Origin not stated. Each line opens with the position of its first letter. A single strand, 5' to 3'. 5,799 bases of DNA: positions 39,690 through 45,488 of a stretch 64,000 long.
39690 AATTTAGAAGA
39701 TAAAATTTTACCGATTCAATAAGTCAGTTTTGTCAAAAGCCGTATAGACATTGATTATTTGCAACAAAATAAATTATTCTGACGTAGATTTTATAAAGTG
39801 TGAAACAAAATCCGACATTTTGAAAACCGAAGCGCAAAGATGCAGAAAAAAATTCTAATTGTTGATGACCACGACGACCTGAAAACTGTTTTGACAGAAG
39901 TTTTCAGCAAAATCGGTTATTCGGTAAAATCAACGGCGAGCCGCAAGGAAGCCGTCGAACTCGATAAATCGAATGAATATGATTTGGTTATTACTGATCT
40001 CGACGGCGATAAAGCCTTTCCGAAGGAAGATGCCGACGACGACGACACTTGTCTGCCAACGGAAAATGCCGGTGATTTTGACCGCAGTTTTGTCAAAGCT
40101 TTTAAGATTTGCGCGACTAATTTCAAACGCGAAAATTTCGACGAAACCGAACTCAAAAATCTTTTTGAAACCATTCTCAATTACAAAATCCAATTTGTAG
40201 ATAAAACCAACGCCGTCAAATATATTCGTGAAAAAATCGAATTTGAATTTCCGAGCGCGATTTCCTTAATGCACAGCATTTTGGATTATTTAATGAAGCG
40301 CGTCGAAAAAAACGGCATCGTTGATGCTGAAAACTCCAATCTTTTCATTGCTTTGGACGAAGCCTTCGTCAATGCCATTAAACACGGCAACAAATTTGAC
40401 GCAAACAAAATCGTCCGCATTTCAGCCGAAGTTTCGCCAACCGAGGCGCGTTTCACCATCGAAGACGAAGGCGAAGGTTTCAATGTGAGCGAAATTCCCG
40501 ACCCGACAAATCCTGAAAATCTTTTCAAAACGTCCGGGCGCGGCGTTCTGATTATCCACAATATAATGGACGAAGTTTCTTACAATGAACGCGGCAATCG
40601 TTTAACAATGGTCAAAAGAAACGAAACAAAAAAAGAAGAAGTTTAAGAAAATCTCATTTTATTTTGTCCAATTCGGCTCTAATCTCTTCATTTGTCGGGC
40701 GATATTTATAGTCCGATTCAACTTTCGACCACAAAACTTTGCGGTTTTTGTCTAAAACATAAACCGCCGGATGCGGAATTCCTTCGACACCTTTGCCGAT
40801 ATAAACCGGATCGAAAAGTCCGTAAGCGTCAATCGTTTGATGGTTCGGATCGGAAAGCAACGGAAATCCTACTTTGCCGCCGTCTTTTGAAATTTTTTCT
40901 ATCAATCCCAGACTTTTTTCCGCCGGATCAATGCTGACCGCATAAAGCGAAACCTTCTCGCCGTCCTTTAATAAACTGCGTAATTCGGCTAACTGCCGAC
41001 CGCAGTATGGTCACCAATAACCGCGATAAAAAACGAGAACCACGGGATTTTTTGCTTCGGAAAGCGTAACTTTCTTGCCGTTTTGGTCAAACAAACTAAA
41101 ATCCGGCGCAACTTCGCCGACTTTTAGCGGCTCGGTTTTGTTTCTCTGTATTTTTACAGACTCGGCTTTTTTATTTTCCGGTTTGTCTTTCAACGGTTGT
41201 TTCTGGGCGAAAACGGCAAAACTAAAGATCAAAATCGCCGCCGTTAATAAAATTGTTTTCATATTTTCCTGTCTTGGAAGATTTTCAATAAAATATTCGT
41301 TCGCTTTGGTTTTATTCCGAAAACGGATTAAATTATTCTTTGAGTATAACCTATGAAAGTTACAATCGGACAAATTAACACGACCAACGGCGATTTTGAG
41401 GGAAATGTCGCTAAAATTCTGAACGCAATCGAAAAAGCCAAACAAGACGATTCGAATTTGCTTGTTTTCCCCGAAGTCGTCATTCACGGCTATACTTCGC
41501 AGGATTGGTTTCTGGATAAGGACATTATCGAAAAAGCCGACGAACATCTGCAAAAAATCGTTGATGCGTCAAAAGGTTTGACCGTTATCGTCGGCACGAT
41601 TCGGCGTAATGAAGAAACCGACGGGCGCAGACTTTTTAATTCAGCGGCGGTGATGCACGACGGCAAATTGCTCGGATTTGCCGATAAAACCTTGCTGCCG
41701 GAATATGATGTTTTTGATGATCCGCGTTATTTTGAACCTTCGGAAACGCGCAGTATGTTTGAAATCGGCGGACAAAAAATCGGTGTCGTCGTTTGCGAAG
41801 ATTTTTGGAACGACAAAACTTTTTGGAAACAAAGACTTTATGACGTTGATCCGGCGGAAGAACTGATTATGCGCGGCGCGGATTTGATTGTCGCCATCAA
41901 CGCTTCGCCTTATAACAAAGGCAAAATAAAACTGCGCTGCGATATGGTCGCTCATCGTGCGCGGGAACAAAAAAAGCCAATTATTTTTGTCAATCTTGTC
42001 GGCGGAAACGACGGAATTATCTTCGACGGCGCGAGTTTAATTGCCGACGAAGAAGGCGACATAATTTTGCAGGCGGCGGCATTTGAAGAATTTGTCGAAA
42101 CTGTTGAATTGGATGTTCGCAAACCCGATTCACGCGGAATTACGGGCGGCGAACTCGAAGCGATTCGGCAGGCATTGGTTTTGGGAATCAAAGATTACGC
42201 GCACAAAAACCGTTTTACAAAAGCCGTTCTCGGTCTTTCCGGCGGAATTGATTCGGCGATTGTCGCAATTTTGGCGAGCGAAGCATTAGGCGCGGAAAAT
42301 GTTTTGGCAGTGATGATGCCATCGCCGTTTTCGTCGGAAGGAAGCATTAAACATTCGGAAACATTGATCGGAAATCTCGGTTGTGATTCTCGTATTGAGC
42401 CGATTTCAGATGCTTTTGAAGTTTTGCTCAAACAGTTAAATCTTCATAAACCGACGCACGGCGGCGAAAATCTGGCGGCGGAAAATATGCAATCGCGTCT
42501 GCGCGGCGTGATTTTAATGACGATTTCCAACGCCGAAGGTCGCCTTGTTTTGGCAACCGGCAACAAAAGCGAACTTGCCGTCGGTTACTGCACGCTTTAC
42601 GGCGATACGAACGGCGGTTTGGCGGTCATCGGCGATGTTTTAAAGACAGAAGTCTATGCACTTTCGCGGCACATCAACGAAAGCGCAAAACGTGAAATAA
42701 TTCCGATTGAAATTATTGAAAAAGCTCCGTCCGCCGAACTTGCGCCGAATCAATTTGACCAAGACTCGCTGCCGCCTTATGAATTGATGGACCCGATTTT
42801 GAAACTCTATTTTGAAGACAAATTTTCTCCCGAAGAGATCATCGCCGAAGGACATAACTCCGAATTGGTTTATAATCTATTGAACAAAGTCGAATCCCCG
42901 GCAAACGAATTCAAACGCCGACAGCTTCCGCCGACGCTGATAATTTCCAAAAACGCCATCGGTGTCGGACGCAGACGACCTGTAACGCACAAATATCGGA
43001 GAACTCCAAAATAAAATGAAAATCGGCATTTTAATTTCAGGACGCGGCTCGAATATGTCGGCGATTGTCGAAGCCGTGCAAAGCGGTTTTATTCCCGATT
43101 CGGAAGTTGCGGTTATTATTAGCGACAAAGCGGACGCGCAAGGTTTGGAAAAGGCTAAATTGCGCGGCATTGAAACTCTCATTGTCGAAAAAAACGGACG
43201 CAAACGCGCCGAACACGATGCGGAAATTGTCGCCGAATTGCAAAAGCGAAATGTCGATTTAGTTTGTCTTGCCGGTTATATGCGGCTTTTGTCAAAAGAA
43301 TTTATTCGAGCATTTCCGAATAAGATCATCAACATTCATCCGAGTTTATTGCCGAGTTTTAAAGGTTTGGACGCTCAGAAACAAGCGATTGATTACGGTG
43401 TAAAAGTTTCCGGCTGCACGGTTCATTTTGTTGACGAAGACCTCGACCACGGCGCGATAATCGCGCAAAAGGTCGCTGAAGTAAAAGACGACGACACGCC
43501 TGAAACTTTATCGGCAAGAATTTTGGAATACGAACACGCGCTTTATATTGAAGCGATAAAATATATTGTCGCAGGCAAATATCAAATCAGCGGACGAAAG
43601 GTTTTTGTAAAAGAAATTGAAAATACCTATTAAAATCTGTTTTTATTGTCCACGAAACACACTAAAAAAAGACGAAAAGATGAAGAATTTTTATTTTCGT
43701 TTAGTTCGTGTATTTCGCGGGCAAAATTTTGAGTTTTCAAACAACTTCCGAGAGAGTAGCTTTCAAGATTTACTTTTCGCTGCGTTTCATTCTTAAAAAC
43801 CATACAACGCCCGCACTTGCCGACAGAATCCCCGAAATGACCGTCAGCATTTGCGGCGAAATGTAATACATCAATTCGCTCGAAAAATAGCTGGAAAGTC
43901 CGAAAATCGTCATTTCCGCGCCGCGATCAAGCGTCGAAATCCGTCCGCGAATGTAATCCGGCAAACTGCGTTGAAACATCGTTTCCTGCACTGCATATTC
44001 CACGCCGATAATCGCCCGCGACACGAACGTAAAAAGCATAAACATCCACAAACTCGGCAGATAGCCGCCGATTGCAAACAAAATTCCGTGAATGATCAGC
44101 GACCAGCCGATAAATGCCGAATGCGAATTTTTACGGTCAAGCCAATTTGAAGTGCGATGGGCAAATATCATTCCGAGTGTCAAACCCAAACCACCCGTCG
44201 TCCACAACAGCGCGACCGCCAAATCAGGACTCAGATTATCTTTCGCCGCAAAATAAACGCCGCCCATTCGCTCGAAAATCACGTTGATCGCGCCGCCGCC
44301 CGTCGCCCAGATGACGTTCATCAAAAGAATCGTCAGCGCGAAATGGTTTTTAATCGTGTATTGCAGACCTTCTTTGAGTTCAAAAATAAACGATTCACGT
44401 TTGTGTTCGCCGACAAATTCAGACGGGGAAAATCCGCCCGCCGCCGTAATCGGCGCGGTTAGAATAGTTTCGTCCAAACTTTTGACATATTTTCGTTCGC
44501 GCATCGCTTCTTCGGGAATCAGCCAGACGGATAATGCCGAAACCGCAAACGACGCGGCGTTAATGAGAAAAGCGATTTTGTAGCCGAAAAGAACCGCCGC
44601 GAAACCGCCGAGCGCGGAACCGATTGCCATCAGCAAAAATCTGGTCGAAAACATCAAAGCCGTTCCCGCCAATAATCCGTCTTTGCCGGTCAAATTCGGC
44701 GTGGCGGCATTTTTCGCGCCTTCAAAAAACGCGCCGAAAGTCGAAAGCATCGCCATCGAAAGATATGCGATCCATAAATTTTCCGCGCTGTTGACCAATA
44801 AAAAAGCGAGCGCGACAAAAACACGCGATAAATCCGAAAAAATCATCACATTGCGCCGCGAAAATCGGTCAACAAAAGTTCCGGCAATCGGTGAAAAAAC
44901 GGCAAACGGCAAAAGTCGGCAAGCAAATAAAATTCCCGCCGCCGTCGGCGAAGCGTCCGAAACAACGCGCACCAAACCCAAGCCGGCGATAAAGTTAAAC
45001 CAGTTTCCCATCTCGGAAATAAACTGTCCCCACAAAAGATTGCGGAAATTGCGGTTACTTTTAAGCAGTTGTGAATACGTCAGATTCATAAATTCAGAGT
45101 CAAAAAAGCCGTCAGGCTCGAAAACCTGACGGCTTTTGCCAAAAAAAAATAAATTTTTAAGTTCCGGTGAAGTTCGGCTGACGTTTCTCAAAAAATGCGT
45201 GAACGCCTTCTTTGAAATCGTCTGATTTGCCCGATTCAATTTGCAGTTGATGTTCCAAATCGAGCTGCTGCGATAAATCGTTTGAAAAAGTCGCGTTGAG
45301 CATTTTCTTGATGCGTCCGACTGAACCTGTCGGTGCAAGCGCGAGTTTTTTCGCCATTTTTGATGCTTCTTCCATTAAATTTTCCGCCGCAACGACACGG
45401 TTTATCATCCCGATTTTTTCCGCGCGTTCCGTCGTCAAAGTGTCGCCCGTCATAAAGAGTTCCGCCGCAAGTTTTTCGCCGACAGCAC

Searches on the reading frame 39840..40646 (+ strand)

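Call 41: search_protein_families(library=pfam, proteins=[window:39840-40646:+], max_evalue=0.00001)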
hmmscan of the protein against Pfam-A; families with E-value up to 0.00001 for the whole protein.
window:39840-40646:+ (268 aa): 3 families
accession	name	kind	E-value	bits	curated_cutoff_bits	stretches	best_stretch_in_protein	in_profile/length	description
PF13581.12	HATPase_c_2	-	1.2e-25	90.4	27.4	1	143-259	7-127/127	Histidine kinase-like ATPase domain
PF00072.30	Response_reg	-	9.7e-09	35.8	30.2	1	5-54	1-50/111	Response regulator receiver domain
PF02518.31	HATPase_c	-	3.5e-06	27.9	26.4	0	167-244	5-85/111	Histidine kinase-, DNA gyrase B-, and HSP90-like ATPase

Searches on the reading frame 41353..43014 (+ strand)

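Call 41: search_protein_families(library=pfam, proteins=[window:41353-43014:+], max_evalue=0.00001)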
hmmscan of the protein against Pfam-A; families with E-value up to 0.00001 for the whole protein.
window:41353-43014:+ (553 aa): 2 families
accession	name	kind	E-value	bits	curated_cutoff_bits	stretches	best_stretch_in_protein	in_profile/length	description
PF02540.23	NAD_synthase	-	1e-70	238.1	21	1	273-524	3-241/242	NAD synthase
PF00795.27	CN_hydrolase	-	3.1e-25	89.4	23.2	1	2-254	1-247/256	Carbon-nitrogen hydrolase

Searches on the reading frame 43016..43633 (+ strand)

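Call 41: search_protein_families(library=pfam, proteins=[window:43016-43633:+], max_evalue=0.00001)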
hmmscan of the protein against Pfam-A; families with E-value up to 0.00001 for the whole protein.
window:43016-43633:+ (205 aa): 1 family
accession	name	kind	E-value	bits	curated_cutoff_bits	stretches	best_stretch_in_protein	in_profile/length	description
PF00551.24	Formyl_trans_N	-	1.2e-59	201.5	26.1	1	1-181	1-181/181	Formyl transferase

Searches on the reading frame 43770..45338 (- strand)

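Call 41: search_protein_families(library=pfam, proteins=[window:43770-45338:-], max_evalue=0.00001)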
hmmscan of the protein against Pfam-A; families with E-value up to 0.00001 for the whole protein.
window:43770-45338:- (522 aa): 2 families
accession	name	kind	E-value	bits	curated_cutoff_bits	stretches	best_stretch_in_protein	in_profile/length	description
PF07690.21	MFS_1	-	2.7e-23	82.9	33.4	1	103-404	3-269/347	Major Facilitator Superfamily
PF05977.19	MFS_3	-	3.3e-11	42.8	27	1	95-283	9-198/524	Transmembrane secretion effector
